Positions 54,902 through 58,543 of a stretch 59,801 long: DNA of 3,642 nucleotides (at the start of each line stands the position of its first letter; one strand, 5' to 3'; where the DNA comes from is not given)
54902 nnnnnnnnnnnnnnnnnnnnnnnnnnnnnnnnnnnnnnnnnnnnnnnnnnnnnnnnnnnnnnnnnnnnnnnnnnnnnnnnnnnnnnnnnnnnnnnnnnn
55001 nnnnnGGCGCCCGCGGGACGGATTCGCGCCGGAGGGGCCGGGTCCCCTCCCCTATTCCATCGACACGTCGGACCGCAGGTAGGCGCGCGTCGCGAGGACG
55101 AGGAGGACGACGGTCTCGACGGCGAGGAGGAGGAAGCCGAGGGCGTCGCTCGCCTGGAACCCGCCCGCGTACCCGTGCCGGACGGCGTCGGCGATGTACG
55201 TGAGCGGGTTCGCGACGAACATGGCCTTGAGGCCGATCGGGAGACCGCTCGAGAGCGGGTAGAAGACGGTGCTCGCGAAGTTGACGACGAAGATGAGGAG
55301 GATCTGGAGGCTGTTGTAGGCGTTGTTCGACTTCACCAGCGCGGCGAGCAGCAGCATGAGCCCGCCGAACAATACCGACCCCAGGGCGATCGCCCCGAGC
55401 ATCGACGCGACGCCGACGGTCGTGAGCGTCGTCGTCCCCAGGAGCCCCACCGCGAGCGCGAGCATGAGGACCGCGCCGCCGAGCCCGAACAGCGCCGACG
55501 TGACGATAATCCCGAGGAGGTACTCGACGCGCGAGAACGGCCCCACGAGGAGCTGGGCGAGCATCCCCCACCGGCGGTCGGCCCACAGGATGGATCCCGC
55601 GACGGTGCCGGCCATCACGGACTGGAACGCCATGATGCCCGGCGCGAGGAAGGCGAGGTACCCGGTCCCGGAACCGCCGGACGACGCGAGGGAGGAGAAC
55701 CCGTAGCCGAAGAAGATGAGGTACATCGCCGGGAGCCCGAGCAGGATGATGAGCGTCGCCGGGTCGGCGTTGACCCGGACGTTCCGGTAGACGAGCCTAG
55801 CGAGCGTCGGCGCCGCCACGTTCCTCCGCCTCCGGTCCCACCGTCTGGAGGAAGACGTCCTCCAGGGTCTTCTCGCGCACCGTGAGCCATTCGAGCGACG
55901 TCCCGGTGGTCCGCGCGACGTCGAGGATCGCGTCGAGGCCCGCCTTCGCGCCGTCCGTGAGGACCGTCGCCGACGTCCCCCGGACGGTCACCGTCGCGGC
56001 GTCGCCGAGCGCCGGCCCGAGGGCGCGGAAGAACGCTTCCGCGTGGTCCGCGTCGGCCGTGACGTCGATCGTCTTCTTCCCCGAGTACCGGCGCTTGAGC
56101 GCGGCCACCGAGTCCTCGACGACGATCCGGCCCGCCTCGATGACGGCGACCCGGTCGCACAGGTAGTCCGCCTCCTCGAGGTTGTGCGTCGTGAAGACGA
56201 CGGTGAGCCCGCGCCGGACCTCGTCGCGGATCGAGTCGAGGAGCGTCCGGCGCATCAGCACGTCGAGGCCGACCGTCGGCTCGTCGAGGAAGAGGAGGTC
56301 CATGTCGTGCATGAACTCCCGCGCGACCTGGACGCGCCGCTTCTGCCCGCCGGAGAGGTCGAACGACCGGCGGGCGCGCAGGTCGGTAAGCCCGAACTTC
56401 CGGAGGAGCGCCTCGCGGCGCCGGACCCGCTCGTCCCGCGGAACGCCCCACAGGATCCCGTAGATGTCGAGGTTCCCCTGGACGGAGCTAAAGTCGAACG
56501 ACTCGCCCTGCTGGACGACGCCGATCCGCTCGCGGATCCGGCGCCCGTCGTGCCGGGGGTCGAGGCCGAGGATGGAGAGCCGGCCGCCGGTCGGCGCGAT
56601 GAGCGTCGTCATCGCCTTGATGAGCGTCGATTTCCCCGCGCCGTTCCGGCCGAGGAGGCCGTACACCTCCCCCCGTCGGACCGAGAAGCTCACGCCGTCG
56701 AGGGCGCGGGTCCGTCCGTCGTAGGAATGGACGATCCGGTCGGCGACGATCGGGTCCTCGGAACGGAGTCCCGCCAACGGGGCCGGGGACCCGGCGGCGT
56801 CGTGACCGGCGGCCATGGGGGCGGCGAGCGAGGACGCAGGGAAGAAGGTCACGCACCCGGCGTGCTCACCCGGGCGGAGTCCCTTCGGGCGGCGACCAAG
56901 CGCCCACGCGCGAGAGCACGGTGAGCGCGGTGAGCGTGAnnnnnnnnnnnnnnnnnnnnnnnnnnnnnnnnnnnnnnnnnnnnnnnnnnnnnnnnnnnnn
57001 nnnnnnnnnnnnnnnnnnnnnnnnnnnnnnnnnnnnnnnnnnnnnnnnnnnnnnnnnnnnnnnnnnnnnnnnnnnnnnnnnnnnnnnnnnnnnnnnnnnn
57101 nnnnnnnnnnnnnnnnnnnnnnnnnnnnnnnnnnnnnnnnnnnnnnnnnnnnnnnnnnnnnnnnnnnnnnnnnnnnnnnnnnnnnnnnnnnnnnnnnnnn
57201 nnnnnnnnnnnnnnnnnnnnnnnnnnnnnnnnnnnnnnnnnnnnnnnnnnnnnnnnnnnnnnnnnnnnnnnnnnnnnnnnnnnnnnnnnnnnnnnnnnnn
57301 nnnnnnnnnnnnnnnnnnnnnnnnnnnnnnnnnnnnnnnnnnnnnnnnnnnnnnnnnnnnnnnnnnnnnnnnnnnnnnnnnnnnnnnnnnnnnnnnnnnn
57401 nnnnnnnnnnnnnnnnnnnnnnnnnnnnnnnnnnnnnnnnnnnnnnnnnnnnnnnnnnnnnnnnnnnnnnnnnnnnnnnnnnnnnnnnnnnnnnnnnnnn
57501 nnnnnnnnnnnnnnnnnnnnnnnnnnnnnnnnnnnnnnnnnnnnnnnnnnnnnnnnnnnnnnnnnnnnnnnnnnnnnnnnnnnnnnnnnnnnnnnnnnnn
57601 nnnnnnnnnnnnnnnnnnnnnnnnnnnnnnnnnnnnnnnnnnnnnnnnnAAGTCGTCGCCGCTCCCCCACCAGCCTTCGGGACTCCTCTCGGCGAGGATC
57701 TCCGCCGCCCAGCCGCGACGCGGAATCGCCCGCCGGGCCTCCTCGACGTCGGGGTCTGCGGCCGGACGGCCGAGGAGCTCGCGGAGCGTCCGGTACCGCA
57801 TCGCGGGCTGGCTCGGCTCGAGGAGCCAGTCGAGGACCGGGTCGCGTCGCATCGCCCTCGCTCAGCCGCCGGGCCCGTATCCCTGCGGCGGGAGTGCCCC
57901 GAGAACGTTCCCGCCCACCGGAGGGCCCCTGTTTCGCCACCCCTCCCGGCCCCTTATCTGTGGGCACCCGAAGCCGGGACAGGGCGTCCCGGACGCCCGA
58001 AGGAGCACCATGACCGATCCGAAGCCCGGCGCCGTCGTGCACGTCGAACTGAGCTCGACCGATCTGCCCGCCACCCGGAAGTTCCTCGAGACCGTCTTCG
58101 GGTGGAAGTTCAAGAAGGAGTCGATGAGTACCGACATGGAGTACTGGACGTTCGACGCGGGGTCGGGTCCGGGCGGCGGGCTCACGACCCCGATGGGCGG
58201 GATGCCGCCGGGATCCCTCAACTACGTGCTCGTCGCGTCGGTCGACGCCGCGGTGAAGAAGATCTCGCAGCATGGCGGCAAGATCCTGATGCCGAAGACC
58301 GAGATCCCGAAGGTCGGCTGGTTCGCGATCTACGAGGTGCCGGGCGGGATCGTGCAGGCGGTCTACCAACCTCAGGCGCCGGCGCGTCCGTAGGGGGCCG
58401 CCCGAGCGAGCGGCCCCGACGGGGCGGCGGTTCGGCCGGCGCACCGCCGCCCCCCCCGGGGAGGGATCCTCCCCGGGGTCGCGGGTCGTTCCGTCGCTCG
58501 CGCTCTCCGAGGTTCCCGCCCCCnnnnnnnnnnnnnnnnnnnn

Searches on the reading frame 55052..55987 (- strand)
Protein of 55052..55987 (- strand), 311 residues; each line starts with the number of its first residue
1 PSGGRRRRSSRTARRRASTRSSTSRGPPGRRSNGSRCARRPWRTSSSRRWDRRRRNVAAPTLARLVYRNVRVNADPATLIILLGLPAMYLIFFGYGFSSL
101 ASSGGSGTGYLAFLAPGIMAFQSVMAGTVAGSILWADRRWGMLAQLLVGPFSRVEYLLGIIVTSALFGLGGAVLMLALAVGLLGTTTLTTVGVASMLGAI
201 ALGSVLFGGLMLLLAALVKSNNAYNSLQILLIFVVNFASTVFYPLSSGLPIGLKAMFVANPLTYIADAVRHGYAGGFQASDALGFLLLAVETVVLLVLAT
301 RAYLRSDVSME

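Call 28: search_protein_families(library=pfam, proteins=[window:55052-55987:-], max_evalue=0.001)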
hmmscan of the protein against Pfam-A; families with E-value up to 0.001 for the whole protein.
window:55052-55987:- (311 aa): 3 families
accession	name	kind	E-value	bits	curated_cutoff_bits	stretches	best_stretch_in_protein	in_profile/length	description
PF01061.29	ABC2_membrane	-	4.6e-16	59.4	26.9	1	74-271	16-208/211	ABC-2 type transporter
PF12698.13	ABC2_membrane_3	-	1.8e-08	34.4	31.6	1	106-300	156-346/347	ABC-2 family transporter protein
PF12679.13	ABC2_membrane_2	-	0.00095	18.9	27.2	0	119-308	75-283/283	ABC-2 family transporter protein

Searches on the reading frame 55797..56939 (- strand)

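Call 28: search_protein_families(library=pfam, proteins=[window:55797-56939:-], max_evalue=0.001)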
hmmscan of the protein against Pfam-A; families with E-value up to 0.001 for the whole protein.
window:55797-56939:- (380 aa): 5 families
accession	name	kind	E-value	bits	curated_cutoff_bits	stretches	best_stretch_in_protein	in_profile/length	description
PF00005.33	ABC_tran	-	9.3e-31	107.7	25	1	80-222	1-136/137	ABC transporter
PF13304.12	AAA_21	-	3.5e-14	54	27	1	176-256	219-302/304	AAA domain, putative AbiEii toxin, Type IV TA system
PF13555.12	AAA_29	-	2.2e-06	27.8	27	1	81-118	13-50/61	P-loop containing region of AAA domain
PF03308.22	MeaB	-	3.5e-05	23.4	23.1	1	85-129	28-72/273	Methylmalonyl Co-A mutase-associated GTPase MeaB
PF13732.12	DrrA1-3_C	-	0.00013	23.1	27.4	1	278-367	3-81/81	ATP-binding protein DrrA1-3-like, C-terminal domain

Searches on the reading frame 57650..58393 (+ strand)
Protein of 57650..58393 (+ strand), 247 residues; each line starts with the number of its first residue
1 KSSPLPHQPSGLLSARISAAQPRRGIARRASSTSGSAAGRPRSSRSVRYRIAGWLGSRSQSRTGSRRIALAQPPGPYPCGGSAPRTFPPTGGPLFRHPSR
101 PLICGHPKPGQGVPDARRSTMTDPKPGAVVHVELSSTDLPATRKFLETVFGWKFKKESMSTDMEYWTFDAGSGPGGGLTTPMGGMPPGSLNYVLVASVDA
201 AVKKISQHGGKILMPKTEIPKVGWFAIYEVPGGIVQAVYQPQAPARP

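Call 28: search_protein_families(library=pfam, proteins=[window:57650-58393:+], max_evalue=0.001)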
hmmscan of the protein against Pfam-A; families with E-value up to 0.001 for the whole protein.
window:57650-58393:+ (247 aa): 1 family
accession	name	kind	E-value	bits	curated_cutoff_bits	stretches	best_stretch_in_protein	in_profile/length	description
PF00903.31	Glyoxalase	-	8.3e-06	26.6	20.6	1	129-219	2-102/121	Glyoxalase/Bleomycin resistance protein/Dioxygenase superfamily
